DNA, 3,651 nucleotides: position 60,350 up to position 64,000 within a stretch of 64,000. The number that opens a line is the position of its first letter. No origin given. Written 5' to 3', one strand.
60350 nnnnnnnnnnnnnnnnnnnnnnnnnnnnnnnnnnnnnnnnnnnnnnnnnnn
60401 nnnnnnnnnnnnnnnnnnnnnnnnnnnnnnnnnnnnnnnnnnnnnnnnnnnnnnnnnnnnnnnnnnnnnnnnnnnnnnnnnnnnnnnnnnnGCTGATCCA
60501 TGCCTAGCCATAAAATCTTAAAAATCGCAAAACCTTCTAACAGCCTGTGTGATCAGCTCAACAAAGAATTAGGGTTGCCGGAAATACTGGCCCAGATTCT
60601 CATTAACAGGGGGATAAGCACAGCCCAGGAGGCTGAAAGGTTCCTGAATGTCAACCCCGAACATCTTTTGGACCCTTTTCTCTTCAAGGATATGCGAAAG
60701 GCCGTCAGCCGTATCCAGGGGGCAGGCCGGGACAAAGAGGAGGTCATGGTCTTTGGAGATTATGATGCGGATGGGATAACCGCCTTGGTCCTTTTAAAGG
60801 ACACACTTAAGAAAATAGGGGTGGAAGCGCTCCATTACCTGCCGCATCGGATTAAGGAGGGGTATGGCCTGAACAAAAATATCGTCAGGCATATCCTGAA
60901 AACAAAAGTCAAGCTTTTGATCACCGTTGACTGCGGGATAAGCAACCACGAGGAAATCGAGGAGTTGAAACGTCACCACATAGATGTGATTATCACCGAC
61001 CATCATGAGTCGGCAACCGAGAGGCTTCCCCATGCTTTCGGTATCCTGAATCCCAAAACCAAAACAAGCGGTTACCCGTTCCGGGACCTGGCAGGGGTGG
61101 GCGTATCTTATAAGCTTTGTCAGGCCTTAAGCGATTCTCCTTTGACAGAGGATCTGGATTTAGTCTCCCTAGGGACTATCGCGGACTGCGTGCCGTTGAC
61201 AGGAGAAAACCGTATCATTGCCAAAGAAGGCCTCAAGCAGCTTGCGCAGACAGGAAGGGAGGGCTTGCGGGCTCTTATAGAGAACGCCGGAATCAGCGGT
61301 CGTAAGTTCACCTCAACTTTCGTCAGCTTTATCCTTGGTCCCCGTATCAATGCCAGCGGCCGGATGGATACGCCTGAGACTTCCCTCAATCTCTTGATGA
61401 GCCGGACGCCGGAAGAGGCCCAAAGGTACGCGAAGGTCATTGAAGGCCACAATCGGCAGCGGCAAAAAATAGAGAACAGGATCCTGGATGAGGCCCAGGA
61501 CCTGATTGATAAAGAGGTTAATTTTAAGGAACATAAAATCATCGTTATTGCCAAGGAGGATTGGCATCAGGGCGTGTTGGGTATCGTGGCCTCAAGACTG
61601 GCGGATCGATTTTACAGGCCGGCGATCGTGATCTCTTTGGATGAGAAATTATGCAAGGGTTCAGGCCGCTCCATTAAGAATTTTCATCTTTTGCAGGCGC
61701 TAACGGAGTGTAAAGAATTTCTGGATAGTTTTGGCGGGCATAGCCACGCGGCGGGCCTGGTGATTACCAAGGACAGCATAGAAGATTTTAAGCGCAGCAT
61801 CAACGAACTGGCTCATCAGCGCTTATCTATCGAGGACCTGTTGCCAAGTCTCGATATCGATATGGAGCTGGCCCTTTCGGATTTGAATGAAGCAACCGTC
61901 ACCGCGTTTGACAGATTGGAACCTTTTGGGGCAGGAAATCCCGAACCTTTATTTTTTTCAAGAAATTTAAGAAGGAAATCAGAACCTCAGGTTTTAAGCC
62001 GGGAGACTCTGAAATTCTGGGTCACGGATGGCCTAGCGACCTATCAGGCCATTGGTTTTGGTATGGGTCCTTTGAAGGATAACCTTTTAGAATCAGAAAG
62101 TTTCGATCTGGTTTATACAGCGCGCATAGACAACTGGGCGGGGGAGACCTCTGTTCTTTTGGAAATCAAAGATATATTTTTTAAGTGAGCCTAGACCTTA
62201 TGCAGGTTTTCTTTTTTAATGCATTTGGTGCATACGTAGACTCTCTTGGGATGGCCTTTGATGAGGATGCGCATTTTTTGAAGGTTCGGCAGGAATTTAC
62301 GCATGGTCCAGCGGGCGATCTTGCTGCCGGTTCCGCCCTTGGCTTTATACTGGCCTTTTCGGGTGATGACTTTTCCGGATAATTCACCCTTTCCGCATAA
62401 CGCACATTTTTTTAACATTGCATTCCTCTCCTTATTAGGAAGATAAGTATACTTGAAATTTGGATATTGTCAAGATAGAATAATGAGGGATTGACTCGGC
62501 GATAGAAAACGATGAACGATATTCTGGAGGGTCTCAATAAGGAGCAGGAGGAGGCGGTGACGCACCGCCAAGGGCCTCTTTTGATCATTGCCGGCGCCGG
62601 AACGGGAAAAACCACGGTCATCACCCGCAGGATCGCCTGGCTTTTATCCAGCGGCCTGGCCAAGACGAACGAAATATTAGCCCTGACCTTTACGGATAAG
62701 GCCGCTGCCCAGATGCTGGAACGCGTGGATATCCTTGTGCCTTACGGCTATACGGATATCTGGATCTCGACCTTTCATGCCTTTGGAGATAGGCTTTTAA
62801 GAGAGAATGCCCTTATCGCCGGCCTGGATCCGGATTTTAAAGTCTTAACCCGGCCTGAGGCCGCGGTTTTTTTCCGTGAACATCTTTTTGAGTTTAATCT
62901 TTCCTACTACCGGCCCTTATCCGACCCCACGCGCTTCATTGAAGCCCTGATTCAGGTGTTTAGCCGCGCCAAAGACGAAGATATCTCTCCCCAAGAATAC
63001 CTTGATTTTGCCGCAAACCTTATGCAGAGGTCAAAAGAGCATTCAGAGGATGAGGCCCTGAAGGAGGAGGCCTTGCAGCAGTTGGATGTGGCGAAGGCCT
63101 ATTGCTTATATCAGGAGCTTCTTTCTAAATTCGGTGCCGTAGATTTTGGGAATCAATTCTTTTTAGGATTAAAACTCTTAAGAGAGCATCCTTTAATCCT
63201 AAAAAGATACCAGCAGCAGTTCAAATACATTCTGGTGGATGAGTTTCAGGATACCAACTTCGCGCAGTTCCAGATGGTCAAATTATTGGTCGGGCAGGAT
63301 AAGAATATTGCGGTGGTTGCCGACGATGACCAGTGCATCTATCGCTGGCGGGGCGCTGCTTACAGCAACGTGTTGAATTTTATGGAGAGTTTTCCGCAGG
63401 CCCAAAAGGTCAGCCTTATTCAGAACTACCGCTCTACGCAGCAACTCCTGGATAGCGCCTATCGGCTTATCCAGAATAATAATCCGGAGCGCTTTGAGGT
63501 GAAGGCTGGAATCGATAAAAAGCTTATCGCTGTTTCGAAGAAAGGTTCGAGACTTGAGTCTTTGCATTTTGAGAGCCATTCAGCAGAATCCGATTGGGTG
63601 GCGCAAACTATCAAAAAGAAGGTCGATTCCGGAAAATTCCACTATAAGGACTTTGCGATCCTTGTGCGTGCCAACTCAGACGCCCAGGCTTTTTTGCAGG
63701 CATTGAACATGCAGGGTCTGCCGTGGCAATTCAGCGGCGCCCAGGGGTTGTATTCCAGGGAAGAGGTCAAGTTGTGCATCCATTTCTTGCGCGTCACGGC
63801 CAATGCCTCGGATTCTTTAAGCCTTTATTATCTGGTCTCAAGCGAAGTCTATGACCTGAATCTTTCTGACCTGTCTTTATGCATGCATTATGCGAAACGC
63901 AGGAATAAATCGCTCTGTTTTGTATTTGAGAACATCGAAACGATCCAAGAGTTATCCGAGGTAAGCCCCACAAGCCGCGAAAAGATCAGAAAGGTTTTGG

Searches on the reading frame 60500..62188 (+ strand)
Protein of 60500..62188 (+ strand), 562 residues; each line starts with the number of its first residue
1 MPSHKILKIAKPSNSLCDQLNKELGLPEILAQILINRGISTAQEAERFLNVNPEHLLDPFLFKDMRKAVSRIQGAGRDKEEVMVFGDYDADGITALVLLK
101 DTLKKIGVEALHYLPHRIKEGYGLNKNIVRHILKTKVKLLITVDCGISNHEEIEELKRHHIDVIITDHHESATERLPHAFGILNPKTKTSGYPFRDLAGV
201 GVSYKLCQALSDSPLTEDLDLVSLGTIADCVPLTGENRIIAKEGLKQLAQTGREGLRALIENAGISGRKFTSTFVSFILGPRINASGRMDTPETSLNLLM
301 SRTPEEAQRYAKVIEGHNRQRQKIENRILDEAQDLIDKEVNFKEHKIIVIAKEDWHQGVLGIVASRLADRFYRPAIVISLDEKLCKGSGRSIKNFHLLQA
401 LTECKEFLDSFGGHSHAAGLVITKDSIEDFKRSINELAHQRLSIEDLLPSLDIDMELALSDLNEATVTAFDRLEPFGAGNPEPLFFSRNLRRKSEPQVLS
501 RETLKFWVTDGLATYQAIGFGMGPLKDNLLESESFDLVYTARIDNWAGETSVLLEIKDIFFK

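Call 63: search_protein_families(library=pfam, proteins=[window:60500-62188:+], max_evalue=0.001)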
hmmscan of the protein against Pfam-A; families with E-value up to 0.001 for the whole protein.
window:60500-62188:+ (562 aa): 3 families
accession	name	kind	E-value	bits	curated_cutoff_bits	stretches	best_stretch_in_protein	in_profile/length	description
PF17768.7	RecJ_OB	-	2.9e-24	85.6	27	1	453-558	1-107/107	RecJ OB domain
PF01368.27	DHH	-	8.8e-24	84.6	28.1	1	82-225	2-124/125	DHH family, N-terminal domain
PF02272.25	DHHA1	-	1.3e-16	61.3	25.9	1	346-438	3-100/102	DHHA1 domain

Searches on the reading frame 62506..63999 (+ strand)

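Call 63: search_protein_families(library=pfam, proteins=[window:62506-63999:+], max_evalue=0.001)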
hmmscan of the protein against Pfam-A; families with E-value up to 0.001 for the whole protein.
window:62506-63999:+ (498 aa): 4 families
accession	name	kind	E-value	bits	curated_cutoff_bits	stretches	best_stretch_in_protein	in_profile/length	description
PF00580.27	UvrD-helicase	-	9.5e-72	242.4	23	1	10-297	1-271/271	UvrD/REP helicase N-terminal domain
PF13361.12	UvrD_C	-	4.2e-29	102.5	25.6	1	303-451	2-142/350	UvrD-like helicase C-terminal domain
PF13245.12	AAA_19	-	3.3e-22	79.6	25.1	1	14-280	1-132/134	AAA domain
PF13604.12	AAA_30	-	3e-07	30.8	27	1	10-76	2-68/191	AAA domain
